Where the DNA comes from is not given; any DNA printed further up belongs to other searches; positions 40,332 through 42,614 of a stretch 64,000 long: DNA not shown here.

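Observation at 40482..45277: Multihaem respiratory island (trihaem cytochrome c, NrfC-like, NrfD-like, octahaem NrfA-like) inserted between truA and rplM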

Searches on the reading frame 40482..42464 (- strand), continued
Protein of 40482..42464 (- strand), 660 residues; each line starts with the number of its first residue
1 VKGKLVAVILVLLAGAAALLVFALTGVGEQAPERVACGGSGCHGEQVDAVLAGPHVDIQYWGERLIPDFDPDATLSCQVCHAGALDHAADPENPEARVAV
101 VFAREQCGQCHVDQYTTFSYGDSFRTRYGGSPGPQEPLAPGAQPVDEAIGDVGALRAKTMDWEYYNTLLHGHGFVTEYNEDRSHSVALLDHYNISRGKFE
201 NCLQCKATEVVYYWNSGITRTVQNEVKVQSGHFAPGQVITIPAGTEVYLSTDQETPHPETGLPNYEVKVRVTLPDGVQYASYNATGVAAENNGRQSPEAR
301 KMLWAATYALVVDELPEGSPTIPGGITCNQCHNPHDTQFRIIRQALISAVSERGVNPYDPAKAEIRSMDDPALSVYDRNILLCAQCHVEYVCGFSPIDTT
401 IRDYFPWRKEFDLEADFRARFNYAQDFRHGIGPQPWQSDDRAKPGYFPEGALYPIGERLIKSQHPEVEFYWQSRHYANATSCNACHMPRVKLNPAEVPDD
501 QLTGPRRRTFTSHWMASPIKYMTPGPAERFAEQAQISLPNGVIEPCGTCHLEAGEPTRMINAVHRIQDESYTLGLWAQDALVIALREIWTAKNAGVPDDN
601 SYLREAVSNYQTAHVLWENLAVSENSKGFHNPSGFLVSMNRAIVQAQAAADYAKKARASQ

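Call 28: find_encoding_contigs(protein=P0073, flank=7000, max_places=2)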
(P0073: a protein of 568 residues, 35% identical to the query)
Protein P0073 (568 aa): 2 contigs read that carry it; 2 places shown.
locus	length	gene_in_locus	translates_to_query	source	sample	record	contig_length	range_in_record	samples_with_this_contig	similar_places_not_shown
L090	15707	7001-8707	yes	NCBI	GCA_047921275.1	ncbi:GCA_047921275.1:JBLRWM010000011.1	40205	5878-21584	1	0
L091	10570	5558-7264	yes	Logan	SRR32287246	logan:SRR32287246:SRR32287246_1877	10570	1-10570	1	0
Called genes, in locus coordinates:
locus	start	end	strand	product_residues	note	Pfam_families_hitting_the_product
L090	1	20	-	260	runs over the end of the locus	PF00005:ABC_tran, PF13304:AAA_21 (faint), PF12399:BCA_ABC_TP_C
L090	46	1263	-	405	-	PF02653:BPD_transp_2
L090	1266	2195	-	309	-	PF02653:BPD_transp_2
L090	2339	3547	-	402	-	PF13433:Peripla_BP_5, PF13458:Peripla_BP_6, PF01094:ANF_receptor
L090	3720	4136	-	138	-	PF02082:Rrf2, PF12802:MarR_2 (faint)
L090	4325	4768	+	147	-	PF01957:NfeD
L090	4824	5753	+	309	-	PF01145:Band_7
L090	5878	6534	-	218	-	PF02943:FeThRed_B, PF00355:Rieske, PF13806:Rieske_2 (weak)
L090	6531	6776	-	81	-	PF00462:Glutaredoxin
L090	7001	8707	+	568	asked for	PF14522:Cytochrome_C7 (faint), PF02335:Cytochrom_C552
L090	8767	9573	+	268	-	PF23023:Anti-Pycsar_Apyc1, PF00753:Lactamase_B, PF13483:Lactamase_B_3 (weak), PF12706:Lactamase_B_2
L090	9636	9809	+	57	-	-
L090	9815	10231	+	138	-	PF06935:DUF1284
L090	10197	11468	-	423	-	PF00005:ABC_tran, PF02463:SMC_N (faint), PF13304:AAA_21 (faint), PF27219:MJ0874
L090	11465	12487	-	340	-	PF01032:FecCD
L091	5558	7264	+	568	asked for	PF14522:Cytochrome_C7 (faint), PF02335:Cytochrom_C552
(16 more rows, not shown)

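Call 63: predict_structure(alignment_id=A2)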
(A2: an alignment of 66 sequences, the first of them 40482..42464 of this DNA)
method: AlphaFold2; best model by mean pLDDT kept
length: 660 residues; sequences in the alignment: 66
mean_pLDDT: 91.4   pTM: 0.90
mean pLDDT of the five models: 91.4, 90.9, 90.2, 88.1, 87.0
residues with pLDDT >= 90: 472; 70-90: 167; 50-70: 21; < 50: 0
segments of 3 or more residues with pLDDT < 50: none
pLDDT, mean of each block of 10 residues (from residue 1): 80 90 70 85 91 90 85 84 91 87 90 93 83 67 88 86 95 89 87 93 95 97 97 97 98 96 97 99 98 97 98 93 94 93 95 96 97 94 84 92 94 94 95 85 89 96 84 90 90 97 93 85 93 95 85 79 94 98 99 98 98 95 87 95 99 97
secondary structure, 60 per line:
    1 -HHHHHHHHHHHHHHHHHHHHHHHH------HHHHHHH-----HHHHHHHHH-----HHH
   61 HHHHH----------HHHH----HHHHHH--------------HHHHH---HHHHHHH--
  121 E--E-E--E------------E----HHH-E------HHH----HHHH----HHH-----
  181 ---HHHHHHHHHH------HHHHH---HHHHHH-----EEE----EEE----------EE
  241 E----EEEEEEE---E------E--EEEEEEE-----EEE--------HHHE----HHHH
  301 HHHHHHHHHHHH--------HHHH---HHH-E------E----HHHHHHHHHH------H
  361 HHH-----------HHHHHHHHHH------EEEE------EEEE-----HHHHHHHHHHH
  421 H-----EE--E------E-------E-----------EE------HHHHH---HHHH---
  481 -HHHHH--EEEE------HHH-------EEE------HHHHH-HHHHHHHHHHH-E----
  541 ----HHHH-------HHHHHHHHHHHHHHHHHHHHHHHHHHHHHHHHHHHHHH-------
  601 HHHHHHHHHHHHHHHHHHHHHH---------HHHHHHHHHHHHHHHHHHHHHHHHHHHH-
elements in order: H2-25 H32-38 H44-52 H58-65 H76-79 H84-89 H104-108 H112-118 H165-168 H184-193 H200-204 H208-213 E219-221 E226-228 E239-241 E246-252 E266-272 E278-280 H297-312 H321-324 H344-353 H360-363 H375-384 E391-394 E401-404 H410-421 H466-470 H474-477 H482-486 E489-492 E509-511 H518-522 H524-534 H545-548 H556-593 H601-622 H632-659
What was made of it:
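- On ONR (octahaem nitrite reductase): The model has pLDDT 91.4 (call 63).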

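Call 66: fold_search(model_id=the predicted structure, library=pdb)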
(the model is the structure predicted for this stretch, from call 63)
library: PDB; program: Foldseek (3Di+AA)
matches with E <= 10: 175; with E <= 0.001: 34
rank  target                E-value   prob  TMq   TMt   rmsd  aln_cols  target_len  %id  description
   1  3rkh_A                2.0e-17  1.00  0.50  0.62  10.9       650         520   21  Structure of the Thioalkalivibrio nitratireducens cytochrome c nitrite reductase in a complex with nitrite (full occup (released 2011-06-15)
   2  3f29_A                4.5e-17  1.00  0.53  0.67   7.3       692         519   20  Structure of the Thioalkalivibrio nitratireducens cytochrome c nitrite reductase in complex with sulfite (released 2008-12-09)
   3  3mmo_A                4.7e-17  1.00  0.51  0.64  10.5       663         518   21  Structure of the Thioalkalivibrio nitratireducens cytochrome c nitrite reductase in complex with cyanide (released 2010-09-29)
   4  3f29_B                4.9e-17  1.00  0.51  0.63  10.4       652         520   21  Structure of the Thioalkalivibrio nitratireducens cytochrome c nitrite reductase in complex with sulfite (released 2008-12-09)
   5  3ttb_A                7.6e-17  1.00  0.50  0.63  10.4       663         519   20  Structure of the Thioalkalivibrio paradoxus cytochrome c nitrite reductase in complex with sulfite (released 2011-10-05)
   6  2ot4_A                8.4e-17  1.00  0.52  0.65  10.0       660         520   22  Structure of a hexameric multiheme c nitrite reductase from the extremophile bacterium Thiolkalivibrio nitratireducens (released 2008-04-08)
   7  3sxq_B                1.7e-16  1.00  0.51  0.64  10.0       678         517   20  Structure of a hexameric multiheme c nitrite reductase from the extremophile bacterium Thiolkalivibrio paradoxus (released 2012-09-26)
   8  8rv0                  1.8e-16  1.00  0.51  0.67   8.8       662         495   18  Crystal structure of octaheme nitrite reductase from Trichlorobacter ammonificans in complex with nitrite (released 2024-03-27)
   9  1oah_B                1.6e-13  1.00  0.48  0.64   9.8       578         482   20  Cytochrome c Nitrite Reductase from Desulfovibrio desulfuricans ATCC 27774: The relevance of the two calcium sites in  (released 2003-05-08)
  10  2j7a_K                2.2e-13  1.00  0.48  0.62   8.6       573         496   19  Crystal structure of cytochrome c nitrite reductase NrfHA complex from Desulfovibrio vulgaris (released 2006-12-06)
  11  1oah_A                4.6e-13  1.00  0.48  0.65   8.8       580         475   20  Cytochrome c Nitrite Reductase from Desulfovibrio desulfuricans ATCC 27774: The relevance of the two calcium sites in  (released 2003-05-08)
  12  6v0a_A                1.5e-12  1.00  0.49  0.71   5.8       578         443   17  Crystal structure of cytochrome c nitrite reductase from the bacterium Geobacter lovleyi with bound sulfate (released 2020-06-17)
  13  2vr0_E                2.5e-12  1.00  0.47  0.62   8.9       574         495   19  Crystal structure of cytochrome c nitrite reductase NrfHA complex bound to the HQNO inhibitor (released 2008-06-03)
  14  2j7a_H                3.1e-12  1.00  0.48  0.62   8.5       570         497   19  Crystal structure of cytochrome c nitrite reductase NrfHA complex from Desulfovibrio vulgaris (released 2006-12-06)
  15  6v0a_C                3.2e-12  1.00  0.50  0.72   5.8       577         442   18  Crystal structure of cytochrome c nitrite reductase from the bacterium Geobacter lovleyi with bound sulfate (released 2020-06-17)
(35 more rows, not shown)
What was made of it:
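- On ONR (octahaem nitrite reductase): NrfA follows at E <= 1.6e-13, and OcwA at 0.02 (call 66).
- OcwA is a detectable but weak fold match (call 66). OcwA matches at E = 0.02 against 1e-17 for ONR (call 66).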

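Call 77: find_encoding_contigs(protein=P0003, flank=3000, max_places=2)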
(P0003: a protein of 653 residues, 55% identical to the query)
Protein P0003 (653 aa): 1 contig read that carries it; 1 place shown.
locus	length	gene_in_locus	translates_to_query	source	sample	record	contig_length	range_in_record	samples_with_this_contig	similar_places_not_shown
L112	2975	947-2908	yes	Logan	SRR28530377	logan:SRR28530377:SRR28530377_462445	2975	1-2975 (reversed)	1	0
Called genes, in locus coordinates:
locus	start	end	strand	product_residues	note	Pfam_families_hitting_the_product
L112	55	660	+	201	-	PF00196:GerE, PF04545:Sigma70_r4 (weak), PF08281:Sigma70_r4_2, PF14493:HTH_40 (weak)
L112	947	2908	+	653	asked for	PF14522:Cytochrome_C7 (faint), PF02335:Cytochrom_C552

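Call 78: find_encoding_contigs(protein=P0004, flank=3000, max_places=2)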
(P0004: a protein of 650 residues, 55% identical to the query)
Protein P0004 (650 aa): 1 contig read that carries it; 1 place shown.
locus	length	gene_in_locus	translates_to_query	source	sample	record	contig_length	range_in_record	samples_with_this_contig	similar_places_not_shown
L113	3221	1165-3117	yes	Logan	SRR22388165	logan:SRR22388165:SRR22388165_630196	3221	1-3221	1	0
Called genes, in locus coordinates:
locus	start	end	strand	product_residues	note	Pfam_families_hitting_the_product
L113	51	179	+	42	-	-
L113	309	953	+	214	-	PF00072:Response_reg, PF08281:Sigma70_r4_2 (faint), PF00196:GerE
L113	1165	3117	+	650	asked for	PF14522:Cytochrome_C7 (faint), PF22113:Mtrc-MtrF_II-IV_dom (faint), PF02335:Cytochrom_C552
